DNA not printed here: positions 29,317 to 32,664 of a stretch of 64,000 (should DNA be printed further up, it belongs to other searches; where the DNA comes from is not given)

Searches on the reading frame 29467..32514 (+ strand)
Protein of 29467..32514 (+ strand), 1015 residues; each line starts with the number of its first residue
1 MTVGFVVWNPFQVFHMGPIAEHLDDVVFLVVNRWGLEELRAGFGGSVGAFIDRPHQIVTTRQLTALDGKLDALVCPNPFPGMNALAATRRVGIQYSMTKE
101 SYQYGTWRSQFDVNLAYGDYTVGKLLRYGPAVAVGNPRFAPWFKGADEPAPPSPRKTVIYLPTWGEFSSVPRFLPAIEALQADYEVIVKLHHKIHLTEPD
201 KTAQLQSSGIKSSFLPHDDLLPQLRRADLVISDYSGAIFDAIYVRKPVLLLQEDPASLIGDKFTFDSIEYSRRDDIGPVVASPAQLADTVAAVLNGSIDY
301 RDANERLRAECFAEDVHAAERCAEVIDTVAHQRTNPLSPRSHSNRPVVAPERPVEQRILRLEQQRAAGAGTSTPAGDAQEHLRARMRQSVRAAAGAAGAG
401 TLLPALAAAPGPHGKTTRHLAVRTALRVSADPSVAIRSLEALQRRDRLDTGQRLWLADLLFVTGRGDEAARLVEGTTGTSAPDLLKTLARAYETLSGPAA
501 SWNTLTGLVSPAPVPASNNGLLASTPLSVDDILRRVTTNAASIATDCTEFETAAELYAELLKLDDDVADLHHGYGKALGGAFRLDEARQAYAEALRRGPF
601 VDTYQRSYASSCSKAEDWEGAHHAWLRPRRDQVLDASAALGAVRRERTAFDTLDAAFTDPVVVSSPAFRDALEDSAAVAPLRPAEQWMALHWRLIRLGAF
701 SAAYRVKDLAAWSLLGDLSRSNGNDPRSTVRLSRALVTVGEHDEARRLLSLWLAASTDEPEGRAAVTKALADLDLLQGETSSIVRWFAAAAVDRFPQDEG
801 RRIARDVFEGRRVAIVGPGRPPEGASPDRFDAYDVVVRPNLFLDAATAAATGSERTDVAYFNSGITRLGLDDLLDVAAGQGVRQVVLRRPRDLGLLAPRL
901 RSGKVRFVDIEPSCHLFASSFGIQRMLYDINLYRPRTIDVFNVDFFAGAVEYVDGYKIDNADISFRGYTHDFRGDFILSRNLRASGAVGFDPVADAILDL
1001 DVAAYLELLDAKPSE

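Call 8: search_protein_families(library=pfam, proteins=[window:29467-32514:+], max_evalue=0.01)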
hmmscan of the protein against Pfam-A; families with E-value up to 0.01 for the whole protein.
window:29467-32514:+ (1015 aa): 7 families
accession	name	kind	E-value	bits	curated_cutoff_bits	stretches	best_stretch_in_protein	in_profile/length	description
PF14559.12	TPR_19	-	1.9e-11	44.6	25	1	713-768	12-67/68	Tetratricopeptide repeat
PF04464.20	Glyphos_transf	-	5.4e-07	29.3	22.1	1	155-326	192-365/367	CDP-Glycerol:Poly(glycerophosphate) glycerophosphotransferase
PF13432.12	TPR_16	-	2.6e-05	25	32.7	1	549-600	12-63/65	Tetratricopeptide repeat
PF13428.12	TPR_14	-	0.00014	22.6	23.5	0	730-763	5-38/44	Tetratricopeptide repeat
PF07721.20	TPR_4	-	0.00019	22.2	27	0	453-474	4-25/26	Tetratricopeptide repeat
PF13424.12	TPR_12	-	0.0002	21.9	30.1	0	550-596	26-73/77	Tetratricopeptide repeat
PF07719.23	TPR_2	-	0.0085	16.6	27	0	568-598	1-31/34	Tetratricopeptide repeat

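Call 13: find_homologous_proteins(query=window:29467-32514:+, max_evalue=0.00001)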
Query window:29467-32514:+ (1015 aa): 10 proteins with E <= 0.00001 among 8000 candidates.
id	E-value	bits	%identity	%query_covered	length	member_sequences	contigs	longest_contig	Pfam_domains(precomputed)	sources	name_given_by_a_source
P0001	0.0e+0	2282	100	100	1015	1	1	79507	PF14559.13,PF04464.21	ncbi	-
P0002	9.4e-264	896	47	100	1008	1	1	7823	PF14559.13,PF13428.13,PF04464.21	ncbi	-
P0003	3.5e-76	275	41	35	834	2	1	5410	PF04464.21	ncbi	ncbi:MAG TPA: CDP-glycerol glycerophosphotransferase family protein, partial [Ramlibacter sp.]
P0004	7.2e-75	271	43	32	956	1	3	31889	PF05159.21,PF04464.21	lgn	-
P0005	2.3e-74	269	44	32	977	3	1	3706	PF05159.21,PF04464.21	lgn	-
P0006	6.6e-70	254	41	32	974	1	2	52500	PF05159.21,PF04464.21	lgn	-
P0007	7.0e-60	221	38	32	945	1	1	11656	PF05159.21,PF04464.21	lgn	-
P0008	5.5e-59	218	39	31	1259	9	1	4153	PF13469.13,PF05159.21,PF04464.21,PF00685.34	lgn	-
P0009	4.1e-20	90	35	18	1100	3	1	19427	PF07021.19,PF13847.13,PF13489.13,PF02353.27,PF13649.13,PF08241.19,PF08242.19,PF13692.13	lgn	-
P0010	4.8e-20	89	35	18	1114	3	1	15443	PF07021.19,PF13847.13,PF13489.13,PF02353.27,PF13649.13,PF08241.19,PF08242.19,PF13692.13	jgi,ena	-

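Call 14: find_encoding_contigs(protein=P0001, flank=1000, max_places=3)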
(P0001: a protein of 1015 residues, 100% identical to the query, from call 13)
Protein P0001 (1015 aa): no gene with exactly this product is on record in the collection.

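Call 15: find_encoding_contigs(protein=P0002, flank=10000, max_places=3)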
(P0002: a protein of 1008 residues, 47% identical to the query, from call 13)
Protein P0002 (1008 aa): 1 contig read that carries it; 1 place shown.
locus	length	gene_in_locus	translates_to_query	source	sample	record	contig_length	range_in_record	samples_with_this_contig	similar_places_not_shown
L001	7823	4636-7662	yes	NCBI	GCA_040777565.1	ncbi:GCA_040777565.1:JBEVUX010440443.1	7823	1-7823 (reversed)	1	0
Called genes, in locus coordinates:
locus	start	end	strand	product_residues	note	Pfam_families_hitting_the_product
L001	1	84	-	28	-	?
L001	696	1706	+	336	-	PF13489:Methyltransf_23 (weak)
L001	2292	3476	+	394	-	PF02348:CTP_transf_3, PF12804:NTP_transf_3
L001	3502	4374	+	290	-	PF03102:NeuB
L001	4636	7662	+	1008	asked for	PF04464:Glyphos_transf, PF13428:TPR_14 (faint), PF14559:TPR_19 (faint)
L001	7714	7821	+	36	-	?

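Call 23: search_protein_families(library=ncbifam, proteins=[window:29467-32514:+], max_evalue=0.001)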
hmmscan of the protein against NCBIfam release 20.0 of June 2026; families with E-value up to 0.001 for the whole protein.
window:29467-32514:+ (1015 aa): 1 family
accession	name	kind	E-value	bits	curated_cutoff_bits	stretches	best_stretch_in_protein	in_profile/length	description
NF052415.1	T3SS_chap_SctY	equivalog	0.00088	19.8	70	0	548-595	54-104/106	type III secretion apparatus assembly chaperone SctY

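Call 26: find_encoding_contigs(protein=P0006, flank=10000, max_places=2)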
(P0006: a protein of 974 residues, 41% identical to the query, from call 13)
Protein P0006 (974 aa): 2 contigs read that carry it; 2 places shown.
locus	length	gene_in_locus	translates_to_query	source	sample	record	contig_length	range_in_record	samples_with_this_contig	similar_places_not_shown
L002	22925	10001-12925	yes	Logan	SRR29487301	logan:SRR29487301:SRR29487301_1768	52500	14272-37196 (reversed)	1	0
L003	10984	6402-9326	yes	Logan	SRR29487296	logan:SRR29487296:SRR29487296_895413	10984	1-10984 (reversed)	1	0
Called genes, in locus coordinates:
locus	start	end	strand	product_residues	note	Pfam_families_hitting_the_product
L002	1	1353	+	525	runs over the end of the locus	PF00144:Beta-lactamase, PF11954:DUF3471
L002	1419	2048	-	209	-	PF02230:Abhydrolase_2, PF00561:Abhydrolase_1 (faint), PF12146:Hydrolase_4 (weak), PF01738:DLH (weak)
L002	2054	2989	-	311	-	PF00903:Glyoxalase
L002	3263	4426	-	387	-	PF02563:Poly_export, PF10531:SLBB (weak), PF22461:SLBB_2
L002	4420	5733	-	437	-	PF05159:Capsule_synth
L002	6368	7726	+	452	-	PF01467:CTP_transf_like, PF13714:PEP_mutase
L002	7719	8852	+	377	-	PF02776:TPP_enzyme_N, PF02775:TPP_enzyme_C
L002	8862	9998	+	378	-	PF00465:Fe-ADH, PF13685:Fe-ADH_2, PF25137:ADH_Fe_C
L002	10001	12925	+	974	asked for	PF04464:Glyphos_transf, PF05159:Capsule_synth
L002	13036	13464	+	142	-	-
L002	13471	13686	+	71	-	-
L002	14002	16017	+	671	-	PF05159:Capsule_synth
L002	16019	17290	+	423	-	-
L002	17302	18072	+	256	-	PF01061:ABC2_membrane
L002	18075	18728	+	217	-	PF02463:SMC_N (faint), PF00005:ABC_tran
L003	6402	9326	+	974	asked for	PF04464:Glyphos_transf, PF05159:Capsule_synth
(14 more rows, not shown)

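Call 27: find_encoding_contigs(protein=P0004, flank=10000, max_places=2)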
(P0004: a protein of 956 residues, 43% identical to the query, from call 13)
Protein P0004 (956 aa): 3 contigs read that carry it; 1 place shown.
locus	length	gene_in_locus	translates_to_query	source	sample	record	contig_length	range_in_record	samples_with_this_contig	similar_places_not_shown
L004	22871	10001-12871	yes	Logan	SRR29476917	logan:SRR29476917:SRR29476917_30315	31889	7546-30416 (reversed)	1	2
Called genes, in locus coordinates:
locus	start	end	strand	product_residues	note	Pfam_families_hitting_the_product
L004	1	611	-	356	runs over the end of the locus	PF12158:DUF3592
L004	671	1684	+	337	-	PF04055:Radical_SAM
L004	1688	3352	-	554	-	PF02563:Poly_export, PF22461:SLBB_2 (faint)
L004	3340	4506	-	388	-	-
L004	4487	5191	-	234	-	PF00005:ABC_tran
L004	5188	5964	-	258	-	PF01061:ABC2_membrane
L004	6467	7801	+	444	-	PF01467:CTP_transf_like, PF13714:PEP_mutase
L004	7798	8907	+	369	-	PF02776:TPP_enzyme_N, PF02775:TPP_enzyme_C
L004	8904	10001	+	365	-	PF00465:Fe-ADH, PF13685:Fe-ADH_2 (weak), PF24656:CEPT76_peptidase (faint), PF25137:ADH_Fe_C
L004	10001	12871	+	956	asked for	PF04464:Glyphos_transf, PF05159:Capsule_synth (weak)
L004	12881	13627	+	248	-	PF05050:Methyltransf_21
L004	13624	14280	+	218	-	PF25084:LbH_EIF2B (faint), PF25087:GMPPB_C (faint), PF00132:Hexapep, PF14602:Hexapep_2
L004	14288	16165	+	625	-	PF05159:Capsule_synth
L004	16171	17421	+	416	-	PF05159:Capsule_synth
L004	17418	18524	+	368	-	-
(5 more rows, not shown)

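Call 59: find_encoding_contigs(protein=P0007, flank=10000, max_places=2)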
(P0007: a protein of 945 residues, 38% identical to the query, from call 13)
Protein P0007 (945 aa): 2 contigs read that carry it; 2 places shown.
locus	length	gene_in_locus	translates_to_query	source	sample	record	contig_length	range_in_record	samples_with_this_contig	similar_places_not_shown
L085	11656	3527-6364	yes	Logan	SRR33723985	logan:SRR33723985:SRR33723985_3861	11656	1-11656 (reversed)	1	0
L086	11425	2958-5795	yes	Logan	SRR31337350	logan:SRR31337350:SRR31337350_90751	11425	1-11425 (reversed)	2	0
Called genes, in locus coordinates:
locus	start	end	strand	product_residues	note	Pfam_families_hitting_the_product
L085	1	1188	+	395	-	?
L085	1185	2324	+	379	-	PF02776:TPP_enzyme_N, PF02775:TPP_enzyme_C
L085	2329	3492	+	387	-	PF00465:Fe-ADH, PF13685:Fe-ADH_2, PF25137:ADH_Fe_C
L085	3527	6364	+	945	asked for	PF04464:Glyphos_transf (weak), PF05159:Capsule_synth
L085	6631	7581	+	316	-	PF11316:Rhamno_transf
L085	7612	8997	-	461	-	PF17101:Stealth_CR1, PF11380:Stealth_CR2, PF17102:Stealth_CR3, PF17103:Stealth_CR4 (faint)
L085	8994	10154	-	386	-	PF04464:Glyphos_transf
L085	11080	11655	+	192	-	?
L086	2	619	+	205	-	?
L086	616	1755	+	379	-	PF02776:TPP_enzyme_N, PF02775:TPP_enzyme_C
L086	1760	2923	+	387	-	PF00465:Fe-ADH, PF13685:Fe-ADH_2, PF25137:ADH_Fe_C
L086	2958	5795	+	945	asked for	PF04464:Glyphos_transf (weak), PF05159:Capsule_synth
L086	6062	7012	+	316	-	PF11316:Rhamno_transf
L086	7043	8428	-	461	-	PF17101:Stealth_CR1, PF11380:Stealth_CR2, PF17102:Stealth_CR3, PF17103:Stealth_CR4 (faint)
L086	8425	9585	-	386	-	PF04464:Glyphos_transf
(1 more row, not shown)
